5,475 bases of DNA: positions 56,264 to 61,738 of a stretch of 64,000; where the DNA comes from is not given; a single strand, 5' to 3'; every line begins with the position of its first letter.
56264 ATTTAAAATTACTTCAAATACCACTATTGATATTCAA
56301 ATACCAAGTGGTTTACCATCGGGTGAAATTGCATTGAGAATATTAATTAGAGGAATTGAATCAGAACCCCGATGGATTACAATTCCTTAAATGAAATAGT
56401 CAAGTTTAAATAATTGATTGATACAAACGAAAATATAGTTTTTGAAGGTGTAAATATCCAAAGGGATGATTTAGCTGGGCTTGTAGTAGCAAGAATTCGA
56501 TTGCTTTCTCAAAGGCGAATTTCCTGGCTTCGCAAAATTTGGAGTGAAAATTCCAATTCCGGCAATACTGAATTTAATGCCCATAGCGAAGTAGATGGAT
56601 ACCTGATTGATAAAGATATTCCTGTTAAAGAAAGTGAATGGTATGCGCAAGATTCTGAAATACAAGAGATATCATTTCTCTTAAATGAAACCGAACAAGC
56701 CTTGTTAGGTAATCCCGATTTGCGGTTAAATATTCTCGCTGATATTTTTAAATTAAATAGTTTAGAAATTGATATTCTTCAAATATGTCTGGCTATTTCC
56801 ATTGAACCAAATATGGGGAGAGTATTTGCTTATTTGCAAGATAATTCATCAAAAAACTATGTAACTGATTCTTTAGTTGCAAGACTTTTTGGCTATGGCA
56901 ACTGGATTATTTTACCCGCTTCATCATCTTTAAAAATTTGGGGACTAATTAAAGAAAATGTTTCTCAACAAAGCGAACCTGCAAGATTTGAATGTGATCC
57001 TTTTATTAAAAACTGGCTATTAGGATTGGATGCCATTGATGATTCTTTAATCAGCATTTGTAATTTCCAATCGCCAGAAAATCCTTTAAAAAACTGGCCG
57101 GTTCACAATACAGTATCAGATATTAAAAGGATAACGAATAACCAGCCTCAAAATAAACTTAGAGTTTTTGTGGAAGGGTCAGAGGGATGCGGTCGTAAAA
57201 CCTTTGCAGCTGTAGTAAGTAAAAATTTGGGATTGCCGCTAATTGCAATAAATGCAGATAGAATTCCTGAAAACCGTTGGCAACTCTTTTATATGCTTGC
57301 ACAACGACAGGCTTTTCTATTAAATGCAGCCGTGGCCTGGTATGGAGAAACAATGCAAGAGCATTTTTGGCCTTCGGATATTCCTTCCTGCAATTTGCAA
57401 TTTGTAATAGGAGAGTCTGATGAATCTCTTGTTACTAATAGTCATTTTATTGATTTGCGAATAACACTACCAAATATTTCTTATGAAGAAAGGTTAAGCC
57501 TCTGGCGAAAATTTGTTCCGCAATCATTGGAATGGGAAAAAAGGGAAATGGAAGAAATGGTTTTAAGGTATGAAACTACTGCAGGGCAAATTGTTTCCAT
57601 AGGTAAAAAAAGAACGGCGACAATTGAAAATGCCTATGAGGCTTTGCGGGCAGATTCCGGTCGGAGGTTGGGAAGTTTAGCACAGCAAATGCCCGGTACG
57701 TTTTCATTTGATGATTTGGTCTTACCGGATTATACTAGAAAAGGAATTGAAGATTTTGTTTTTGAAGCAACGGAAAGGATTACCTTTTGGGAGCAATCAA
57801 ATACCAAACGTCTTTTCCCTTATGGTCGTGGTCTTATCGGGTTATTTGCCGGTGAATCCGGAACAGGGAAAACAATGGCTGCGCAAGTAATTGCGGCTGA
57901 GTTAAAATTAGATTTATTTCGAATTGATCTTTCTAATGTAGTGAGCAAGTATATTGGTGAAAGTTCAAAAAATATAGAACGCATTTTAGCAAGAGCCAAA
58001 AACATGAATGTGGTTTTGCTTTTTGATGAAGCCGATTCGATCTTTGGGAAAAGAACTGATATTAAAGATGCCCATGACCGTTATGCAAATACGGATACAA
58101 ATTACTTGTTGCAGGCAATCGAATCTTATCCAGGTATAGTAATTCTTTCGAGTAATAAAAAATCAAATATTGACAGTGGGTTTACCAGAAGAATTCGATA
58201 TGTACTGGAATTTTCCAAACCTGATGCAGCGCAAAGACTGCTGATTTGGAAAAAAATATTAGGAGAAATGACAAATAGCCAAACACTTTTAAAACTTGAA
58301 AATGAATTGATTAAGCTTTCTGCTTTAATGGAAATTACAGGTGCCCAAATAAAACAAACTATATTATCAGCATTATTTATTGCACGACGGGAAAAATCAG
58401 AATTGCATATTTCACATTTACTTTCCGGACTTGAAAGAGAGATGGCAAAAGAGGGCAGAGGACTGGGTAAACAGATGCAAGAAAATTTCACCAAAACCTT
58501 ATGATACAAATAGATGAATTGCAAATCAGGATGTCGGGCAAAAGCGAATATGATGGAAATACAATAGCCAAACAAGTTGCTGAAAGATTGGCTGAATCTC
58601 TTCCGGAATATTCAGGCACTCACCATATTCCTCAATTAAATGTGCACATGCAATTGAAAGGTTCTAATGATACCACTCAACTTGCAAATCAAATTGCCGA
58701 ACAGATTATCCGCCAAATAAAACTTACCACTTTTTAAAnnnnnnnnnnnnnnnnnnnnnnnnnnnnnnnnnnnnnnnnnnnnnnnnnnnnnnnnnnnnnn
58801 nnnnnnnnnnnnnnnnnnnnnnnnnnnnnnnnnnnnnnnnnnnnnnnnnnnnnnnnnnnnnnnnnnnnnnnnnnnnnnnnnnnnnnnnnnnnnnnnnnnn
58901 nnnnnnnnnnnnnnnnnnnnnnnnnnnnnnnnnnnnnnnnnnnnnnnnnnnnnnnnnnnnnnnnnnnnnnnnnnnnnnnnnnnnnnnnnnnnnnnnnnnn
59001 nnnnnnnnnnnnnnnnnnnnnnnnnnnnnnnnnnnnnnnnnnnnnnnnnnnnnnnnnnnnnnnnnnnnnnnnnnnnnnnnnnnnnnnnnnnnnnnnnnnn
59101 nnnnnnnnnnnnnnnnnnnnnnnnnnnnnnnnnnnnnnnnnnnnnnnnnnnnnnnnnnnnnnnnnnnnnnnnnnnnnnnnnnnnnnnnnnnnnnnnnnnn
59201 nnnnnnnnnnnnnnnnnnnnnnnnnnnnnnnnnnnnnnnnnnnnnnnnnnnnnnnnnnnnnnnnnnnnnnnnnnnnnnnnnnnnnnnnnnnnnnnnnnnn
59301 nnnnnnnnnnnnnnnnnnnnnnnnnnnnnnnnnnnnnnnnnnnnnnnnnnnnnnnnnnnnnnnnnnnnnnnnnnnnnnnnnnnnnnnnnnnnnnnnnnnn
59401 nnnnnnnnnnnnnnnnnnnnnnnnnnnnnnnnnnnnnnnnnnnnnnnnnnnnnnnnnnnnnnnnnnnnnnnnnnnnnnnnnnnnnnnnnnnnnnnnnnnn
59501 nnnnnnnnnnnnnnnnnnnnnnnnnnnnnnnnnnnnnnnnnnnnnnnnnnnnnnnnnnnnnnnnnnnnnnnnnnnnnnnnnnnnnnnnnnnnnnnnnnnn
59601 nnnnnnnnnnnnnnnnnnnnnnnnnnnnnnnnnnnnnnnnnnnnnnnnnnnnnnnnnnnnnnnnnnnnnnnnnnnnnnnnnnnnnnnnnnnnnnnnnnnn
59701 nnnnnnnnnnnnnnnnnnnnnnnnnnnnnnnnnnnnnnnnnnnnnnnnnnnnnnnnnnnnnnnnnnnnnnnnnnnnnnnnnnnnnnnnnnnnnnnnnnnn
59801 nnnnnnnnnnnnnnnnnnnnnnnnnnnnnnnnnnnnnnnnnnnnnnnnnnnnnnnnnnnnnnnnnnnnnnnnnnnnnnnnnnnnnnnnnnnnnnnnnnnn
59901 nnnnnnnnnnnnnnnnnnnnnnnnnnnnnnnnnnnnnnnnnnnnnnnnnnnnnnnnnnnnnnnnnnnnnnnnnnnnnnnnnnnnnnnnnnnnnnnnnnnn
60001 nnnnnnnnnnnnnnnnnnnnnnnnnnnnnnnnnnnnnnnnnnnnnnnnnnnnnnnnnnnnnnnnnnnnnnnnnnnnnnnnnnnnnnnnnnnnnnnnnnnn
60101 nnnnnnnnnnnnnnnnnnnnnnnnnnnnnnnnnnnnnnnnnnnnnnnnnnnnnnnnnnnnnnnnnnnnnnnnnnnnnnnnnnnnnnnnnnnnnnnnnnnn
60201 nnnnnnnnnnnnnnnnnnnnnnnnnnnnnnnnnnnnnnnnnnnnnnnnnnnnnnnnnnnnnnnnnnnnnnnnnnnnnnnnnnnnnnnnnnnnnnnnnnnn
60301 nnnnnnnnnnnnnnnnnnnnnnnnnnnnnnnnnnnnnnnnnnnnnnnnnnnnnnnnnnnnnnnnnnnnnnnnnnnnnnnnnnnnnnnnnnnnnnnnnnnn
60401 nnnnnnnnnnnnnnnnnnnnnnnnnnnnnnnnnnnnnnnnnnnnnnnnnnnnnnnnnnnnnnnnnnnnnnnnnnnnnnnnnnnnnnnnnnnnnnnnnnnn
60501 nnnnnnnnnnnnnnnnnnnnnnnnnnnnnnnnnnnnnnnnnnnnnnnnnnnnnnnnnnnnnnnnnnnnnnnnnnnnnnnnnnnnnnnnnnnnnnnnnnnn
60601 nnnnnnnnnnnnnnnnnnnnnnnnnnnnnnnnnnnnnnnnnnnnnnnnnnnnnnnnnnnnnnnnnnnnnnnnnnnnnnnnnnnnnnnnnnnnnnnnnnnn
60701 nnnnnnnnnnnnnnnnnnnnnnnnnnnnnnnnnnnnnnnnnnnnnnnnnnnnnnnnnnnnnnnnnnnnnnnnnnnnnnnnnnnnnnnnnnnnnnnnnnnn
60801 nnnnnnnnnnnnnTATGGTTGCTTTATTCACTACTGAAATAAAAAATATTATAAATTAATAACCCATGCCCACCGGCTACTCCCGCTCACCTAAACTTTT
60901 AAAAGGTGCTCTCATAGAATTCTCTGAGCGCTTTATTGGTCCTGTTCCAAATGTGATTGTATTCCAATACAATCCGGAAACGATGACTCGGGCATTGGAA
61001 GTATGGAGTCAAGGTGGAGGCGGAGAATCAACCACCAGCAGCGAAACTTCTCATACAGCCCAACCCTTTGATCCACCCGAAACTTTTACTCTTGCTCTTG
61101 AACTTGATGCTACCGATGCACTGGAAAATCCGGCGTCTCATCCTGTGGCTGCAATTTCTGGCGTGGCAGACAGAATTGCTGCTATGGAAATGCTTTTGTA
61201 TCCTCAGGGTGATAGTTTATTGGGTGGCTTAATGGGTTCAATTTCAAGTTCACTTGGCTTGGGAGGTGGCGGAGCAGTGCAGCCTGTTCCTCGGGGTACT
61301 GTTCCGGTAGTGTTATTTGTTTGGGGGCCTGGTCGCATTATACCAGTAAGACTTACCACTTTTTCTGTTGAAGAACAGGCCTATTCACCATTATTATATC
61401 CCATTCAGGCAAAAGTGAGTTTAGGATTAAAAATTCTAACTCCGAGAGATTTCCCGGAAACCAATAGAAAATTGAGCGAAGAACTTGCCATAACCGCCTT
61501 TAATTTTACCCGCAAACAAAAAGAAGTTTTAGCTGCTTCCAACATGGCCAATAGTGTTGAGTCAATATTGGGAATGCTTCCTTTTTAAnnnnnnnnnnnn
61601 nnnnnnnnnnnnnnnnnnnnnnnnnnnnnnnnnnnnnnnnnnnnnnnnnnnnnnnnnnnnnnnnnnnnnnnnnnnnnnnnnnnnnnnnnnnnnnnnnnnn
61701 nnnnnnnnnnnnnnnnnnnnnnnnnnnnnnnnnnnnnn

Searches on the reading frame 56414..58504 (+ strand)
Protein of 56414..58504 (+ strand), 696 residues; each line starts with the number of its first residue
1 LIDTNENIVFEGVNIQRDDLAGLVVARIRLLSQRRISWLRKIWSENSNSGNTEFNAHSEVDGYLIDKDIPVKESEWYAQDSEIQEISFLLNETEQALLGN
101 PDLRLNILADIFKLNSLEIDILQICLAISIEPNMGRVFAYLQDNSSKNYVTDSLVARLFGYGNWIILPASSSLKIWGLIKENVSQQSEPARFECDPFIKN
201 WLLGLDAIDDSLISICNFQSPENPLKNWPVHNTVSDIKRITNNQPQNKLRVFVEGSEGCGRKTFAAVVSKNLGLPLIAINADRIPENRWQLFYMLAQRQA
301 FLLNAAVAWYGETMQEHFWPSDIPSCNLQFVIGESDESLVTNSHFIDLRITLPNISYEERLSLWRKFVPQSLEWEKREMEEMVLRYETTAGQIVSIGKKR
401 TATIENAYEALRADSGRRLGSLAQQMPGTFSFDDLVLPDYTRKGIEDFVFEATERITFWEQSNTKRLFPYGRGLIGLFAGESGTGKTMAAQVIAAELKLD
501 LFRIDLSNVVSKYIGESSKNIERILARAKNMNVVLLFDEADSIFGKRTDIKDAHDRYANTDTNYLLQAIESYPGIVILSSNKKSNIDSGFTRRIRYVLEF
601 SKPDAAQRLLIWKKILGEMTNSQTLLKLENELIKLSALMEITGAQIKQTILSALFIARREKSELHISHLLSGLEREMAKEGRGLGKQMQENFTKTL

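Call 31: search_protein_families(library=pfam, proteins=[window:56414-58504:+], max_evalue=0.001)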
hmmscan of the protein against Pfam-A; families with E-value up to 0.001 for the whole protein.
window:56414-58504:+ (696 aa): 4 families
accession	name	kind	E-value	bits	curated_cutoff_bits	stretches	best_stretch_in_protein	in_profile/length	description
PF00004.35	AAA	-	1.6e-26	93.7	21.2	1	477-600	2-129/131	ATPase family associated with various cellular activities (AAA)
PF22977.2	WHD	-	6e-12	46.1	27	1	72-212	63-217/221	Winged helix domain, variant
PF13401.12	AAA_22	-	1.7e-05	25.6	27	0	474-508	6-43/130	AAA domain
PF00158.32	Sigma54_activat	-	0.0005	20.2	20.2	0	235-287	9-64/168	Sigma-54 interaction domain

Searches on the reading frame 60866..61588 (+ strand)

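Call 97: search_protein_families(library=pfam, proteins=[window:60866-61588:+], max_evalue=0.0001)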
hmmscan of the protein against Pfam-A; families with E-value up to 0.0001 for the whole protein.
window:60866-61588:+ (240 aa): 1 family
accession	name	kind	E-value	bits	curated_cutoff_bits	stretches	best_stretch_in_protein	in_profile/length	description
PF19266.4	CIS_tube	-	9.9e-05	22.6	27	0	28-111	20-96/158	Contractile injection system tube protein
